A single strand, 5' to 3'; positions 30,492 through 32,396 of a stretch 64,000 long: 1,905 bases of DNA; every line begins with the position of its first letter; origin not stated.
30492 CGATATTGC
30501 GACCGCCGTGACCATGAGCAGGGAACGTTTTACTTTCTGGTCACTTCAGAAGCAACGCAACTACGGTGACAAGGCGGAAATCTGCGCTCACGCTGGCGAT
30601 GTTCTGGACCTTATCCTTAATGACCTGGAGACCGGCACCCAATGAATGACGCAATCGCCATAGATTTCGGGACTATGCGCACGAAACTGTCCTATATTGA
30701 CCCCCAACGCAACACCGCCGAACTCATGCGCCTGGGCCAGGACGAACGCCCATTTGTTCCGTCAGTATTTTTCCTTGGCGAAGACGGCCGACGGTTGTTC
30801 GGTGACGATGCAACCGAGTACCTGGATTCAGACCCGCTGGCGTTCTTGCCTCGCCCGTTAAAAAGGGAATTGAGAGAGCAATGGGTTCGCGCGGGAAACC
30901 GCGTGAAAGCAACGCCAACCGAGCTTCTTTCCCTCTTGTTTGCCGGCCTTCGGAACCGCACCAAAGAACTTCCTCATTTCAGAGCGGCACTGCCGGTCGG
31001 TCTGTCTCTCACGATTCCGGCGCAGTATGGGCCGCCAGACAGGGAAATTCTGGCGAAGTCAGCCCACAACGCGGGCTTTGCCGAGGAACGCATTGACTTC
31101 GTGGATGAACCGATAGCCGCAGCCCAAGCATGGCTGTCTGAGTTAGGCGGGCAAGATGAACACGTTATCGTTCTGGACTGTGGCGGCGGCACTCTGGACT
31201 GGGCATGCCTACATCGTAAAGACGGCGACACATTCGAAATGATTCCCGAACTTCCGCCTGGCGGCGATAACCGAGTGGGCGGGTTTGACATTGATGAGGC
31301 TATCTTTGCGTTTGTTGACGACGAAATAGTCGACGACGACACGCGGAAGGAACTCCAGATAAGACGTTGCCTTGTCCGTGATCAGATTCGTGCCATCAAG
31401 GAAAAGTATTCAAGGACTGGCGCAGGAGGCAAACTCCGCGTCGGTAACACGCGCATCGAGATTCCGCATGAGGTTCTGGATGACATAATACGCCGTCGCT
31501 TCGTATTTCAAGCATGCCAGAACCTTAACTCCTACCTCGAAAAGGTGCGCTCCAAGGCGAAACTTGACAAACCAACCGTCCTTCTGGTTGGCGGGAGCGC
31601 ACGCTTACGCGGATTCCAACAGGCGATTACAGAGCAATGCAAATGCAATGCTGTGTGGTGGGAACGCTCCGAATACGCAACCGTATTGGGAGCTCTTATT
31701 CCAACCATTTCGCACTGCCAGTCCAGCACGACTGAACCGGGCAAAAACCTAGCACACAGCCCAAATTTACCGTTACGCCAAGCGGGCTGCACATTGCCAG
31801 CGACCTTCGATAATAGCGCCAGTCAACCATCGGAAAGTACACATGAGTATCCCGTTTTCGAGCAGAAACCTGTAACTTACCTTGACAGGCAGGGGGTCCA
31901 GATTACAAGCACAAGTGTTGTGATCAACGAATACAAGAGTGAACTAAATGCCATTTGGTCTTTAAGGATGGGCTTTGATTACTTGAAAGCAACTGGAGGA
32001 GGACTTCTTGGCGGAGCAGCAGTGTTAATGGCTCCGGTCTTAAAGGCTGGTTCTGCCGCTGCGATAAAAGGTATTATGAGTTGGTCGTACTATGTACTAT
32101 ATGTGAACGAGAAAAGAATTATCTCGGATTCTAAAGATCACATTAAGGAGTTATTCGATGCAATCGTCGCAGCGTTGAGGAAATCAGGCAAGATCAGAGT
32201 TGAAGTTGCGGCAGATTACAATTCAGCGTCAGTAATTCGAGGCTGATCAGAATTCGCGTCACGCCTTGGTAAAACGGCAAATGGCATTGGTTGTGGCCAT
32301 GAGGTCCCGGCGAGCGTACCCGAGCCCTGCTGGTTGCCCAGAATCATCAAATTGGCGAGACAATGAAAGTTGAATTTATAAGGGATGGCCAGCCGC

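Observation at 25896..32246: Candidate novel system: papain-like peptidase + two dynamin-like GTPases + SBD-less Hsp70-like ATPase in one coupled operon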

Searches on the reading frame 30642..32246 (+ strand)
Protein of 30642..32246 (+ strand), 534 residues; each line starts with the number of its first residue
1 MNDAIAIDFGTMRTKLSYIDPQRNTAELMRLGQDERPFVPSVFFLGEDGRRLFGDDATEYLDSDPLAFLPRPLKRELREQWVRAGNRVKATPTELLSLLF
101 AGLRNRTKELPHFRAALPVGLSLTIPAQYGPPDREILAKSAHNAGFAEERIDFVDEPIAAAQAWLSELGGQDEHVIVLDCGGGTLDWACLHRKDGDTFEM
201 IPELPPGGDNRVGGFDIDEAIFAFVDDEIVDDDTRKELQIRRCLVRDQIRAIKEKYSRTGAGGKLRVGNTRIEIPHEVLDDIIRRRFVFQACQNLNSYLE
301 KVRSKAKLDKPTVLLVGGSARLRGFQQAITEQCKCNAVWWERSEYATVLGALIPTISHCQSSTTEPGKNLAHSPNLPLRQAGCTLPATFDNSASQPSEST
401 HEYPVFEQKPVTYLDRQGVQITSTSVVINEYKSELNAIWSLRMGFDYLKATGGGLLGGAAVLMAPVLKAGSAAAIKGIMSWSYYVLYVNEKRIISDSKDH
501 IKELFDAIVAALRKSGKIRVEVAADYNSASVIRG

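Call 4: search_protein_families(library=pfam, proteins=[window:30642-32246:+], max_evalue=0.01)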
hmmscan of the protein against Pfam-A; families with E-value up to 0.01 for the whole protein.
window:30642-32246:+ (534 aa): 2 families
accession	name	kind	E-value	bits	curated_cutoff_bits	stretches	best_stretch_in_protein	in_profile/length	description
PF00012.26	HSP70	-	1.9e-12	46.7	20.6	1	121-332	136-349/599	Hsp70 protein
PF06723.19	MreB_Mbl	-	1.6e-06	27.7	27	1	123-351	98-315/327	MreB/Mbl protein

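Call 5: search_protein_families(library=padloc, proteins=[window:30642-32246:+], max_evalue=0.01)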
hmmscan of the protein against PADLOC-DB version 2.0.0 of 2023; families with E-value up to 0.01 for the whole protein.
window:30642-32246:+ (534 aa): 1 family
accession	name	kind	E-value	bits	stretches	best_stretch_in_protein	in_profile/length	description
PDLC04731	PDC-M61B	-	2.6e-05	21.1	1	154-323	329-506/588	-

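Call 6: search_protein_families(library=ncbifam, proteins=[window:30642-32246:+], max_evalue=0.01)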
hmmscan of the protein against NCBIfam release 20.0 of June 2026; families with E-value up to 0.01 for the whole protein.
window:30642-32246:+ (534 aa): 11 families
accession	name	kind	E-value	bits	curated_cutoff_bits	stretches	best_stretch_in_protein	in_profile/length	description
TIGR01991.1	HscA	equivalog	3.1e-20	72.2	708.55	1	89-332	104-336/600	Fe-S protein assembly chaperone HscA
NF003520.0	PRK05183.1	subfamily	5.8e-17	61.3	620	1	90-333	125-357/621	Fe-S protein assembly chaperone HscA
TIGR02350.1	prok_dnaK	equivalog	1.3e-14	53.5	822.55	1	123-333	135-348/596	molecular chaperone DnaK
NF001413.0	PRK00290.1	equivalog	1.7e-12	46.5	648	1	123-332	138-348/625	molecular chaperone DnaK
NF002399.0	PRK01433.1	equivalog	7.7e-12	44.6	743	1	91-351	117-350/595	Fe-S protein assembly chaperone HscA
NF009947.0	PRK13411.1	equivalog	8.8e-11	40.6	1002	1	123-334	138-352/662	molecular chaperone DnaK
NF009946.0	PRK13410.1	equivalog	6.2e-10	37.9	1019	1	122-329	139-348/669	molecular chaperone DnaK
NF008673.0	PRK11678.1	equivalog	1.9e-07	30.3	331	1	135-218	174-256/450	molecular chaperone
TIGR00904.1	mreB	subfamily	0.00012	21.3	365.75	1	123-340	103-311/334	MreB/Mrl family cell shape determining protein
NF011660.0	PRK15080.1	equivalog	0.0007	18.9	182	0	306-350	224-268/277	ethanolamine utilization protein EutJ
NF010539.0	PRK13927.1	subfamily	0.0018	17.3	293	1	124-351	105-322/339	rod shape-determining protein MreB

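Call 8: search_solved_structures(query=window:30642-32246:+, max_evalue=0.01)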
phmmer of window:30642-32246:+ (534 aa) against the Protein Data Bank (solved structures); distinct sequences matched with E-value up to 0.01: 115 (the best 60 are shown).
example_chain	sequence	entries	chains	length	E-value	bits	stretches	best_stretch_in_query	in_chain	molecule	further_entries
3gdq_A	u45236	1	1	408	7.3e-14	54.4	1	92-329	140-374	Heat shock 70 kDa protein 1-like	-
6rzq_A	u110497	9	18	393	2.2e-12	49.5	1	105-331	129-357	Heat shock protein 70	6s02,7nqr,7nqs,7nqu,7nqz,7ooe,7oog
2v7y_A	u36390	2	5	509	3e-12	49.1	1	4-332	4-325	CHAPERONE PROTEIN DNAK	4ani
1s3x_A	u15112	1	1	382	1.3e-11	46.9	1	95-329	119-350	Heat shock 70 kDa protein 1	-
6fhk_A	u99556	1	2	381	1.4e-11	46.9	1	93-329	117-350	Heat shock 70 kDa protein 1A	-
1hjo_A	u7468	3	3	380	1.4e-11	46.8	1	93-329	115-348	PROTEIN (HEAT-SHOCK 70KD PROTEIN) | Heat shock 70 kDa protein 1A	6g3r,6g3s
3d2e_B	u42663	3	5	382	1.4e-11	46.8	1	94-329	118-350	Heat shock 70 kDa protein 1 | Heat shock 70 kDa protein 1A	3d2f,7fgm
6zyi_A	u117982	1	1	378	1.4e-11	46.8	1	105-329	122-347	Heat shock 70kDa protein 1A variant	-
4io8_A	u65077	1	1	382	1.5e-11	46.8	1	105-329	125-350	Heat shock 70kDa protein 1A variant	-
7f4x_A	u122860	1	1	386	1.5e-11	46.8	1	94-329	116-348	Heat shock 70 kDa protein 1B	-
5bn8_A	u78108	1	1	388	1.5e-11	46.8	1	94-329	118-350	Heat shock 70 kDa protein 1A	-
7f4z_A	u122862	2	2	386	1.5e-11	46.8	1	94-329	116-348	Heat shock 70 kDa protein 1B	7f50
2e8a_A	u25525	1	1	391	1.5e-11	46.7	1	94-329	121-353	Heat shock 70kDa protein 1A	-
2e88_A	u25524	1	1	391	1.5e-11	46.7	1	94-329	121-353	Heat shock 70kDa protein 1A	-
5aqw_A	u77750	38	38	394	1.5e-11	46.7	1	97-329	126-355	HEAT SHOCK 70 KDA PROTEIN 1A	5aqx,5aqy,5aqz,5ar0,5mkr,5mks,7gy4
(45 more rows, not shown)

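Call 10: find_homologous_proteins(query=window:30642-32246:+, max_evalue=0.00001)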
Query window:30642-32246:+ (534 aa): 123 proteins with E <= 0.00001 among 8000 candidates; the best 120 are listed.
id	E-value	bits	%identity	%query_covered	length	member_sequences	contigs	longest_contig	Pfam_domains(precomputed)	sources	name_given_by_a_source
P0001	0.0e+0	1218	100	100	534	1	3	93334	PF00012.27,PF06723.20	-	-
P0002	7.8e-192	657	78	69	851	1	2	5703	PF00012.27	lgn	-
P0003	4.3e-191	654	78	69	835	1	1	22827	PF00012.27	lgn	-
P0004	1.2e-186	639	64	82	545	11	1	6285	PF13240.12,PF00012.27,PF06723.20,PF13248.12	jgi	-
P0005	2.1e-185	635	74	71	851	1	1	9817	PF00012.27,PF06723.20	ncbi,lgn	-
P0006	9.5e-184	630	74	68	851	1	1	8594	PF00012.27,PF06723.20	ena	-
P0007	1.2e-182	626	76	66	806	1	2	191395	PF00012.27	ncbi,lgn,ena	ncbi:MAG: Hsp70 family protein [bacterium]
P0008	1.4e-182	626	75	69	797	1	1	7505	PF14559.13,PF00012.27,PF06723.20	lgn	-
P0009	6.2e-182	624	73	69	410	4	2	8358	PF00012.27,PF06723.20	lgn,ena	-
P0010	2.3e-179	615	72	69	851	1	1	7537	PF00012.27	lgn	-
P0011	1.7e-178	613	73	68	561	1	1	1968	PF00012.27,PF06723.20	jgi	jgi:actin-like ATPase involved in cell morphogenesis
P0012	2.2e-177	609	72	68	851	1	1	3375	PF00012.27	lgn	-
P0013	2.0e-168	579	68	71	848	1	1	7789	PF00012.27,PF06723.20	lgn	-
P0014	8.3e-167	574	63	76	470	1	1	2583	PF00012.27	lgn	-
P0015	1.9e-164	566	72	67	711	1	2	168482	PF00012.27,PF06723.20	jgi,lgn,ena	-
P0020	2.0e-142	494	58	68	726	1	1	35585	PF00012.27,PF06723.20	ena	-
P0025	1.3e-100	356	52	66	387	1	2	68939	PF00012.27,PF06723.20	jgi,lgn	jgi:molecular chaperone DnaK (HSP70)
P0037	6.1e-87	310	42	67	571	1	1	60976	PF00012.27,PF06723.20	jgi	-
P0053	1.6e-78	283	45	66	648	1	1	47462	PF00012.27,PF06723.20,PF03781.23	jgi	jgi:formylglycine-generating enzyme required for sulfatase activity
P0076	4.0e-48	182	36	66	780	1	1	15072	PF00012.27,PF01926.30,PF06723.20,PF00350.30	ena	-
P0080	1.8e-27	114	30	68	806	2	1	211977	PF06723.20,PF13606.13,PF13857.13,PF12796.14,PF00023.37,PF13637.13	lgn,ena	-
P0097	1.2e-8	52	27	70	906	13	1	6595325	PF00012.27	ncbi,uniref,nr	ncbi:Hsp70 family protein [Solwaraspora sp. WMMD937]|uniref:hsp70 family protein n=1 Tax=Solwaraspor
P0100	4.6e-8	50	27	65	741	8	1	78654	PF00012.27,PF06723.20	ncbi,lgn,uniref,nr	ncbi:Hsp70 family protein [Gulosibacter sediminis]|uniref:Hsp70 family protein n=1 Tax=Gulosibacter 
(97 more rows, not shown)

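Call 12: find_encoding_contigs(protein=P0007, flank=10000, max_places=2)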
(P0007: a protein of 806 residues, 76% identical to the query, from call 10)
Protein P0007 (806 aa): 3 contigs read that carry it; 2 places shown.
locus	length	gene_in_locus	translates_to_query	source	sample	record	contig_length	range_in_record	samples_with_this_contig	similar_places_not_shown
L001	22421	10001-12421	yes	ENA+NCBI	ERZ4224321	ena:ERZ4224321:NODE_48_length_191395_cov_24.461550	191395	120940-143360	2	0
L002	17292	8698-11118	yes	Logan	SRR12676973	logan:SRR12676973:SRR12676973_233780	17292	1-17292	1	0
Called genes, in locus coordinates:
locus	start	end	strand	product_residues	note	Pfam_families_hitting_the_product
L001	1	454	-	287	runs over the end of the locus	PF01904:DUF72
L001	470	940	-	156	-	-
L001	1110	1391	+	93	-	PF00216:Bac_DNA_binding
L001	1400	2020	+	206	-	PF13828:DUF4190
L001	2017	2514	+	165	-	PF06172:Cupin_5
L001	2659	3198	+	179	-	PF10502:Peptidase_S26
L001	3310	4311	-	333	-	PF11348:DUF3150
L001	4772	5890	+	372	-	-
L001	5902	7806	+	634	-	PF00009:GTP_EFTU (faint), PF00350:Dynamin_N, PF01926:MMR_HSR1 (weak)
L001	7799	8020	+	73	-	-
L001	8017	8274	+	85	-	-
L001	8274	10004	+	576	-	PF00350:Dynamin_N, PF01926:MMR_HSR1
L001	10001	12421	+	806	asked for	PF00012:HSP70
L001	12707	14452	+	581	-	PF03717:PBP_dimer, PF00905:Transpeptidase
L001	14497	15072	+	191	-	-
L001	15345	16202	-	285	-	PF12705:PDDEXK_1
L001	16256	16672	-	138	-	-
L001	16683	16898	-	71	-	-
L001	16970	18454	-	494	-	PF00712:DNA_pol3_beta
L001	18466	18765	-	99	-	-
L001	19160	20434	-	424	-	PF00589:Phage_integrase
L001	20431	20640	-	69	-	PF12728:HTH_17, PF00376:MerR (faint), PF13411:MerR_1 (weak)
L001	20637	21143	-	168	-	-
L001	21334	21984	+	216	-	-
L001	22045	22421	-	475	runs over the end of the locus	PF23343:REP_ORF2-G2P (weak)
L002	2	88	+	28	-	?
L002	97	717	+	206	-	PF13828:DUF4190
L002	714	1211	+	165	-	PF06172:Cupin_5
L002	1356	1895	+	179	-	PF10502:Peptidase_S26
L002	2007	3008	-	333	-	PF11348:DUF3150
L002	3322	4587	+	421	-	PF13529:Peptidase_C39_2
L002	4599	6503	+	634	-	PF00009:GTP_EFTU (faint), PF00350:Dynamin_N, PF01926:MMR_HSR1 (weak)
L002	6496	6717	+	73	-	-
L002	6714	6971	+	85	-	-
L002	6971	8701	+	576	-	PF00350:Dynamin_N, PF01926:MMR_HSR1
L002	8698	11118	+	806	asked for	PF00012:HSP70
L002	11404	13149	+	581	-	PF03717:PBP_dimer, PF00905:Transpeptidase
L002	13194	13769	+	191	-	-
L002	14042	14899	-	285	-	PF12705:PDDEXK_1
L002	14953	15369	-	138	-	-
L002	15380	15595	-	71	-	-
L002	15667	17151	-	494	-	PF00712:DNA_pol3_beta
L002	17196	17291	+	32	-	?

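Call 13: find_encoding_contigs(protein=P0015, flank=10000, max_places=2)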
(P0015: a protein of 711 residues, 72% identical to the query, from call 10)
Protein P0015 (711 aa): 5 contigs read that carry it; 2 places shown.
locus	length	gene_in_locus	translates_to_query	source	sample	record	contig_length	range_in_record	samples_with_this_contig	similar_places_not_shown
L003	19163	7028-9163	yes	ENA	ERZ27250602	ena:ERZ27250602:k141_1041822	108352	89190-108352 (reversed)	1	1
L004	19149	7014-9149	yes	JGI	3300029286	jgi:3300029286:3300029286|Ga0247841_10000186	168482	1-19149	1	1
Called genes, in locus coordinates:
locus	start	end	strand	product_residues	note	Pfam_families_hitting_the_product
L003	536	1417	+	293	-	-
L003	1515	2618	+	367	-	PF13529:Peptidase_C39_2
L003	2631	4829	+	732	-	PF00350:Dynamin_N, PF01926:MMR_HSR1 (weak)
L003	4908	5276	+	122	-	-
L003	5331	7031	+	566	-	PF00350:Dynamin_N, PF01926:MMR_HSR1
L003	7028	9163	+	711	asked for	PF00012:HSP70, PF06723:MreB_Mbl (weak)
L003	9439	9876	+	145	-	PF00575:S1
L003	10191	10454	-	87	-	PF01381:HTH_3, PF13560:HTH_31 (weak)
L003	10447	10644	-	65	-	-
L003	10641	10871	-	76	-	-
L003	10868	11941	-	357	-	PF05406:WGR (weak), PF09414:RNA_ligase (weak), PF01068:DNA_ligase_A_M (weak)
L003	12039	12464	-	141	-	-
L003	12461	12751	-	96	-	-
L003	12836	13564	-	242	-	PF06067:DUF932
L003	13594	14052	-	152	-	PF04002:RadC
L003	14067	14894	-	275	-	PF12705:PDDEXK_1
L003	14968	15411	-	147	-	-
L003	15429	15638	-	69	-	-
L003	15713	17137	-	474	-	PF00712:DNA_pol3_beta, PF02767:DNA_pol3_beta_2 (weak)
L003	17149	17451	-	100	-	-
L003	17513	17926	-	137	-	-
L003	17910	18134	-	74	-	-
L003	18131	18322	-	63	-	-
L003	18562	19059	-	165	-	-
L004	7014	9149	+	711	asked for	PF00012:HSP70, PF06723:MreB_Mbl (weak)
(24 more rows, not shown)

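Call 14: find_encoding_contigs(protein=P0020, flank=10000, max_places=2)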
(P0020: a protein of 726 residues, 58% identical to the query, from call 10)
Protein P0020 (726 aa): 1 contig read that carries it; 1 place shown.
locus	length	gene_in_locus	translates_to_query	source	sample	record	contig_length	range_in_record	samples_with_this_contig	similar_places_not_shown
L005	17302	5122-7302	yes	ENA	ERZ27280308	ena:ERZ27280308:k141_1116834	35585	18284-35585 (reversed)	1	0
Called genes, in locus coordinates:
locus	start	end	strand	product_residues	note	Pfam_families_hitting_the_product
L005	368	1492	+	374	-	PF13529:Peptidase_C39_2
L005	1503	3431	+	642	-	PF00009:GTP_EFTU (faint), PF00350:Dynamin_N, PF01926:MMR_HSR1 (weak)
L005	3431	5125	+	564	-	PF03193:RsgA_GTPase (faint), PF00350:Dynamin_N, PF01926:MMR_HSR1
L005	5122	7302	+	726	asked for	PF00012:HSP70, PF06723:MreB_Mbl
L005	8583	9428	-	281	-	PF12705:PDDEXK_1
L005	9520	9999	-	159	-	-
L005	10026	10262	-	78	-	-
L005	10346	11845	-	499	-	PF00712:DNA_pol3_beta (weak), PF02767:DNA_pol3_beta_2 (faint)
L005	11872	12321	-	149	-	-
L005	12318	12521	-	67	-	-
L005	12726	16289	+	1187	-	PF13306:LRR_5, PF13855:LRR_8 (faint), PF13306:LRR_5, PF13287:Fn3_assoc (weak), PF13290:CHB_HEX_C_1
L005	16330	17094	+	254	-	PF05168:HEPN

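Call 17: find_encoding_contigs(protein=P0076, flank=8000, max_places=2)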
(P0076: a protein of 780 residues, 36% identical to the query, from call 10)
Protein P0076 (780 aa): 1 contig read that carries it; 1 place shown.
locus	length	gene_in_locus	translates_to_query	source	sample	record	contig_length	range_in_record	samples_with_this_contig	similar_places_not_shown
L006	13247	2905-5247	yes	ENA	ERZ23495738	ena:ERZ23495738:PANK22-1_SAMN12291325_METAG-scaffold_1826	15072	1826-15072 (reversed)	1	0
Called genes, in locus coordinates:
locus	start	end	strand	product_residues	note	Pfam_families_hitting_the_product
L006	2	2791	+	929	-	?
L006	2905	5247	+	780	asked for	PF00350:Dynamin_N, PF01926:MMR_HSR1, PF00012:HSP70 (weak), PF06723:MreB_Mbl (weak)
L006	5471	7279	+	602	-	PF00350:Dynamin_N, PF01926:MMR_HSR1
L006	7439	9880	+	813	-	PF00012:HSP70, PF00515:TPR_1 (faint), PF12895:ANAPC3 (faint), PF13424:TPR_12 (weak), PF13432:TPR_16 (weak), PF14559:TPR_19, PF07719:TPR_2 (weak), PF14559:TPR_19, +9 more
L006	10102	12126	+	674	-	PF00012:HSP70, PF12895:ANAPC3 (faint), PF00515:TPR_1 (faint), PF07719:TPR_2 (faint), PF13181:TPR_8 (faint), PF13371:TPR_9 (faint), PF13432:TPR_16, PF14559:TPR_19, +4 more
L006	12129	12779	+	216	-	-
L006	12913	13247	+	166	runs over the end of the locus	-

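Call 18: find_encoding_contigs(protein=P0053, flank=8000, max_places=2)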
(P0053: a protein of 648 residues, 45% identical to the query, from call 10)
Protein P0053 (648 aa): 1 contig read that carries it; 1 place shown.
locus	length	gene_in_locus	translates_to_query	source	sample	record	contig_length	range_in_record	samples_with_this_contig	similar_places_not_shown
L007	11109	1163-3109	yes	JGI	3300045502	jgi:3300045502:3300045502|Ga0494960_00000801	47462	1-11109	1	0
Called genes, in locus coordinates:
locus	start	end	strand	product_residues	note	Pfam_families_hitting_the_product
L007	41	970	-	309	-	PF13529:Peptidase_C39_2 (weak)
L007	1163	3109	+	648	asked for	PF00012:HSP70, PF06723:MreB_Mbl, PF03781:FGE-sulfatase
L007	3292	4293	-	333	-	PF02289:MCH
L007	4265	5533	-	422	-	PF02655:ATP-grasp_3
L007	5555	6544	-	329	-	PF00288:GHMP_kinases_N, PF08544:GHMP_kinases_C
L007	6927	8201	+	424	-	-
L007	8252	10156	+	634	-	PF13424:TPR_12, PF13432:TPR_16, PF13414:TPR_11, PF13414:TPR_11, PF13424:TPR_12, PF13432:TPR_16, PF14559:TPR_19, PF00515:TPR_1, +34 more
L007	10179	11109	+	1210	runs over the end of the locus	PF00515:TPR_1, PF13432:TPR_16, PF13424:TPR_12, PF00515:TPR_1, PF00515:TPR_1, PF07719:TPR_2, PF13414:TPR_11, PF13424:TPR_12, +38 more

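Call 31: find_encoding_contigs(protein=P0001, flank=10000, max_places=3)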
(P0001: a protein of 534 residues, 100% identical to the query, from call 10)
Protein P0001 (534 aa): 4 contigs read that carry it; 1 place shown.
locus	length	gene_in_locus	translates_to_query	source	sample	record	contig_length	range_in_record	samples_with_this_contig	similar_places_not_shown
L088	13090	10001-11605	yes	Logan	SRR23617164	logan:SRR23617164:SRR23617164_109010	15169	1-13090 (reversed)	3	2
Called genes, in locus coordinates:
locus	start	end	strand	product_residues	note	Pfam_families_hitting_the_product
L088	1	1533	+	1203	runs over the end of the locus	?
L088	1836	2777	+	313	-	PF13646:HEAT_2 (faint)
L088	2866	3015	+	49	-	-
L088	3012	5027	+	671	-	PF04434:SWIM (faint)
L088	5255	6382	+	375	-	PF13529:Peptidase_C39_2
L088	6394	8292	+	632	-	PF00350:Dynamin_N, PF01926:MMR_HSR1 (weak)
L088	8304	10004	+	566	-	PF00350:Dynamin_N, PF01926:MMR_HSR1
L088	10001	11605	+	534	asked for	PF00012:HSP70, PF06723:MreB_Mbl (weak)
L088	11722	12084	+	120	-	PF17815:PDZ_3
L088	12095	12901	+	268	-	-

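Call 32: find_encoding_contigs(protein=P0037, flank=10000, max_places=1)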
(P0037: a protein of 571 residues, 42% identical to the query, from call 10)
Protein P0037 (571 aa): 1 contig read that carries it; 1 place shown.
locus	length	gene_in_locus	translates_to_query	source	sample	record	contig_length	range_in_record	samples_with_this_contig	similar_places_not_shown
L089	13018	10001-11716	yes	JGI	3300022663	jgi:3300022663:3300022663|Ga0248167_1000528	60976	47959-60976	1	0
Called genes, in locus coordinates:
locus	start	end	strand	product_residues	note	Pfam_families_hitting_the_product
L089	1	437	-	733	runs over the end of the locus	PF00580:UvrD-helicase, PF13245:AAA_19, PF13604:AAA_30 (faint), PF01443:Viral_helicase1 (faint), PF13361:UvrD_C, PF13538:UvrD_C_2, PF21196:PcrA_UvrD_tudor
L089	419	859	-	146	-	-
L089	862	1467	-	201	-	-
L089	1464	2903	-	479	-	PF13428:TPR_14 (faint), PF00515:TPR_1 (faint), PF07719:TPR_2 (faint), PF13181:TPR_8 (faint)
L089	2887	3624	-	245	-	PF23023:Anti-Pycsar_Apyc1, PF00753:Lactamase_B, PF12706:Lactamase_B_2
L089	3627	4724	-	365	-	PF00953:Glycos_transf_4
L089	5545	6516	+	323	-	PF13529:Peptidase_C39_2 (weak)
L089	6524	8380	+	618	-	PF00350:Dynamin_N, PF01926:MMR_HSR1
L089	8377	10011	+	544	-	PF00350:Dynamin_N, PF01926:MMR_HSR1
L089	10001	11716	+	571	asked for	PF00012:HSP70, PF06723:MreB_Mbl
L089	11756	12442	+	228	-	-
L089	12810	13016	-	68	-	PF13358:DDE_3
